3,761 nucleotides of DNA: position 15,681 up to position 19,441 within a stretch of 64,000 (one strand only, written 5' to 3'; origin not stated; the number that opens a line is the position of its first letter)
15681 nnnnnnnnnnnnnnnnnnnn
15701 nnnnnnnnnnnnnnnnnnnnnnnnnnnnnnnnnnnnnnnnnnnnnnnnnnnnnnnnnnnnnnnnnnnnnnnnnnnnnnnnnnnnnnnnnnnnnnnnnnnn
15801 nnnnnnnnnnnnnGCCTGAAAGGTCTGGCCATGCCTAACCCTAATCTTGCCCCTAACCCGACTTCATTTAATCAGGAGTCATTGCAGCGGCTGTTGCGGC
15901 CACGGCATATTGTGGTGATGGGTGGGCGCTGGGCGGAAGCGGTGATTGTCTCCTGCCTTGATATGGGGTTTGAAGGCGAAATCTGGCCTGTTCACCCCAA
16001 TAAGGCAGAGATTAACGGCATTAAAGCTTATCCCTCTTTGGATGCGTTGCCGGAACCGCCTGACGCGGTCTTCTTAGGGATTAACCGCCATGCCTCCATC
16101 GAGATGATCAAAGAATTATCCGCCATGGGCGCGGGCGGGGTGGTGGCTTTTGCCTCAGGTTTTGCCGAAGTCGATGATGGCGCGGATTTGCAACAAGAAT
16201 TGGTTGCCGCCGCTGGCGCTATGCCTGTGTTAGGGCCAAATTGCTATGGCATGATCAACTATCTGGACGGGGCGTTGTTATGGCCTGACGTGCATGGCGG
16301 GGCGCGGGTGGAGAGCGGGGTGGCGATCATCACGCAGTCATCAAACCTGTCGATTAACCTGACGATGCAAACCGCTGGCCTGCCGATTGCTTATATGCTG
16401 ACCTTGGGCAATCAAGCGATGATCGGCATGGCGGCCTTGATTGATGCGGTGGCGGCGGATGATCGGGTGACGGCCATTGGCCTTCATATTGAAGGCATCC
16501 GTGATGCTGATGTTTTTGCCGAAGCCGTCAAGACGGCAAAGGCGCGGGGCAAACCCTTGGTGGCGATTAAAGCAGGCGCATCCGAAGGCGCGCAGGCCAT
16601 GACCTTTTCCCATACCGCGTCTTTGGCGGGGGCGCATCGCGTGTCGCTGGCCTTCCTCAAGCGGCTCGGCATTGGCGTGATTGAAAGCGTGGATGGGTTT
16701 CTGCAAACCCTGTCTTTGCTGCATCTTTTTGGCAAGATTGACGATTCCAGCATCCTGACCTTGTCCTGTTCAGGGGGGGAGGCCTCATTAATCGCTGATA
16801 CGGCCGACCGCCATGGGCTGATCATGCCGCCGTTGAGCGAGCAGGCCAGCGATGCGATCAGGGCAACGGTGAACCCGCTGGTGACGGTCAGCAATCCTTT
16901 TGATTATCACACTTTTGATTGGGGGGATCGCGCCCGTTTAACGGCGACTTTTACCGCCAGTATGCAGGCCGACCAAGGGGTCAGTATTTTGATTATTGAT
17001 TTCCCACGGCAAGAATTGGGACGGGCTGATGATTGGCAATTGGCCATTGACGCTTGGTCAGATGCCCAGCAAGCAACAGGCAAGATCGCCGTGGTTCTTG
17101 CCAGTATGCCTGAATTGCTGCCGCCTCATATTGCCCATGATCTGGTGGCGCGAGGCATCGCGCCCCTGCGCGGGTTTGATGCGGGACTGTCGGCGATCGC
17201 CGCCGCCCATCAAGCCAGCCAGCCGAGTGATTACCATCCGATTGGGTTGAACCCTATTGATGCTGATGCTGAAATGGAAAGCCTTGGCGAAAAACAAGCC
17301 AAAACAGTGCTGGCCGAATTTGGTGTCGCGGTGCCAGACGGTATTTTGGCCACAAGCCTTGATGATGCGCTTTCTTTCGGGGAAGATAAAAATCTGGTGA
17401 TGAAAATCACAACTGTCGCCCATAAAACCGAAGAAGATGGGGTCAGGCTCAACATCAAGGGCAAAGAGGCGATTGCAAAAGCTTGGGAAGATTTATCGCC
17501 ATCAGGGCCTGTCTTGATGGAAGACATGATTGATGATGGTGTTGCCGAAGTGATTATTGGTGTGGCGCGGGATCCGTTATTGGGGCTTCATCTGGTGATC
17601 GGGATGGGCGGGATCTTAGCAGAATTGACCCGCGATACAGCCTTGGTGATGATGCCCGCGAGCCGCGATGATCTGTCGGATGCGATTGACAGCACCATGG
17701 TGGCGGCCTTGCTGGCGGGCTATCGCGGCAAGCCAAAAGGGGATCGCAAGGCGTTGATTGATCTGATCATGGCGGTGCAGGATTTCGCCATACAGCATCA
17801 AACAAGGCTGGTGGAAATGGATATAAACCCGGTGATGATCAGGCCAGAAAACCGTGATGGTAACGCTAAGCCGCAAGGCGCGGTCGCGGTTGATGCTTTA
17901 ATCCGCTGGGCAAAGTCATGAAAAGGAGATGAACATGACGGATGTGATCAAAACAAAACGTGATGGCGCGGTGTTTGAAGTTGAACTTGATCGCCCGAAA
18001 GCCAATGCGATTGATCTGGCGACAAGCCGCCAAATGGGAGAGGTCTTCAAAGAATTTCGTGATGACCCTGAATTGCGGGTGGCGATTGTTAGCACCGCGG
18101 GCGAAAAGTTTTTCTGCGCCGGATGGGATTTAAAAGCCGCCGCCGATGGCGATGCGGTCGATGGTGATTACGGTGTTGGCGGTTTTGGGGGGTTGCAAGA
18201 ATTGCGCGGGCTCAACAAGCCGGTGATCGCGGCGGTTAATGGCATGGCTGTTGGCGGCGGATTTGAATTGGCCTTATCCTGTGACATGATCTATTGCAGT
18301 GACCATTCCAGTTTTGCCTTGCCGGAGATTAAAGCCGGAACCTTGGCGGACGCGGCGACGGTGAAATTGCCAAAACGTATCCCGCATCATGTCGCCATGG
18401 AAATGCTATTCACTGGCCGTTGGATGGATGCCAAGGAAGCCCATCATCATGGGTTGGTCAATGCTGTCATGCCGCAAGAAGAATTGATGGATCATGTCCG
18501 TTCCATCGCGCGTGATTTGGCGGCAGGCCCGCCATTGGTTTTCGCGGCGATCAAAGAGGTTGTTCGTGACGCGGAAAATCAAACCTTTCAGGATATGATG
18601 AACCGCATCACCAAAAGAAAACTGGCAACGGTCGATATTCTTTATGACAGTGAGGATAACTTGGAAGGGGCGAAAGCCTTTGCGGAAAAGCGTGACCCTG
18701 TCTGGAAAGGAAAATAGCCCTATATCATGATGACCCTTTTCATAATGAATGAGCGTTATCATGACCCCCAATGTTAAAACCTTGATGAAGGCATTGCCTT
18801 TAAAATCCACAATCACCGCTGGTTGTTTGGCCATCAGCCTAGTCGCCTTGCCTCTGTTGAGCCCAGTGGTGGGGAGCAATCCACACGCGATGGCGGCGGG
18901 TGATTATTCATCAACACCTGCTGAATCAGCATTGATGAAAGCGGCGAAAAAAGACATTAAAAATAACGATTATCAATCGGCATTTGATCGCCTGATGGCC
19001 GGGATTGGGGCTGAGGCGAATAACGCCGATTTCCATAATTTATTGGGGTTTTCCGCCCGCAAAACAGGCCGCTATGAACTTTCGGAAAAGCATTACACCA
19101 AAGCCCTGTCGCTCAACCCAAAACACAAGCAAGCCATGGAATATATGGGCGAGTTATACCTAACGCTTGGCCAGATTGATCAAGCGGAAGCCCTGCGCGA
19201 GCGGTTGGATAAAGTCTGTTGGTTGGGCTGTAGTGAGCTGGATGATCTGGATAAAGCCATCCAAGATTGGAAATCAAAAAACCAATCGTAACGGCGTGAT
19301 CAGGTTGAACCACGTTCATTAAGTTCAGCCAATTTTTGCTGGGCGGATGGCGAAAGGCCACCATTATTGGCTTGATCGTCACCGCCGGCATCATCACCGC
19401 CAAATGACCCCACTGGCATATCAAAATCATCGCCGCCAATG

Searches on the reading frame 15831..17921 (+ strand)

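Call 14: search_protein_families(library=pfam, proteins=[window:15831-17921:+], max_evalue=0.00001)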
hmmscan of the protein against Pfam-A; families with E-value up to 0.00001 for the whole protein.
window:15831-17921:+ (696 aa): 3 families
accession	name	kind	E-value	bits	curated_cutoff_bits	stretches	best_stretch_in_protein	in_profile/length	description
PF13549.11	ATP-grasp_5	-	1.3e-34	120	27.6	1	481-691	6-219/221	ATP-grasp domain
PF13607.11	Succ_CoA_lig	-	2e-29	102.5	27.4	1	162-296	2-137/138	Succinyl-CoA ligase like flavodoxin domain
PF13380.12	CoA_binding_2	-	1.7e-16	61.2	22.8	1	27-142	3-114/116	CoA binding domain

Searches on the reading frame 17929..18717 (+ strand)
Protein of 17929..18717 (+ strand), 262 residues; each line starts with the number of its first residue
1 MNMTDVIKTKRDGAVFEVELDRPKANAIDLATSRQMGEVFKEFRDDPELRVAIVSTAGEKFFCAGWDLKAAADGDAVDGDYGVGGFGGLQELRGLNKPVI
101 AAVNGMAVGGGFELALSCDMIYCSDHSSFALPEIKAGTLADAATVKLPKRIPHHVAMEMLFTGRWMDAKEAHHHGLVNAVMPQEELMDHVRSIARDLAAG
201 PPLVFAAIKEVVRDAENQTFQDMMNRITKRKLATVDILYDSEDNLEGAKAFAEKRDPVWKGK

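Call 14: search_protein_families(library=pfam, proteins=[window:17929-18717:+], max_evalue=0.00001)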
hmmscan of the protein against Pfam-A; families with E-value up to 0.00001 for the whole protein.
window:17929-18717:+ (262 aa): 2 families
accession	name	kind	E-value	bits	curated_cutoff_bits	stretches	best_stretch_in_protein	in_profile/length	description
PF00378.25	ECH_1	-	5.8e-65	219.5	27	1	12-261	3-250/251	Enoyl-CoA hydratase/isomerase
PF16113.10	ECH_2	-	1.1e-28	101.2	27.2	1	18-242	4-229/335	Enoyl-CoA hydratase/isomerase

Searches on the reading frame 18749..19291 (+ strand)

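Call 14: search_protein_families(library=pfam, proteins=[window:18749-19291:+], max_evalue=0.00001)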
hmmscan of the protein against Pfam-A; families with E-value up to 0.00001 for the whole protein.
window:18749-19291:+ (180 aa): 7 families
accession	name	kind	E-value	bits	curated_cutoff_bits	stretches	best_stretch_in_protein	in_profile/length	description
PF00515.34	TPR_1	-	5.4e-11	42.3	27.8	1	93-126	1-34/34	Tetratricopeptide repeat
PF07719.23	TPR_2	-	4.2e-10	39.4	27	1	93-126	1-34/34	Tetratricopeptide repeat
PF13431.12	TPR_17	-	3.1e-09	36.8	24.4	0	115-148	1-34/34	Tetratricopeptide repeat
PF14559.12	TPR_19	-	3.6e-08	34.1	25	1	106-153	4-51/68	Tetratricopeptide repeat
PF13181.12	TPR_8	-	4.8e-08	33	25.7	0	93-126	1-34/34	Tetratricopeptide repeat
PF13424.12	TPR_12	-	3.1e-06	27.7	30.1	1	96-149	6-67/77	Tetratricopeptide repeat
PF13432.12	TPR_16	-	4.6e-06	27.4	32.7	0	102-149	6-53/65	Tetratricopeptide repeat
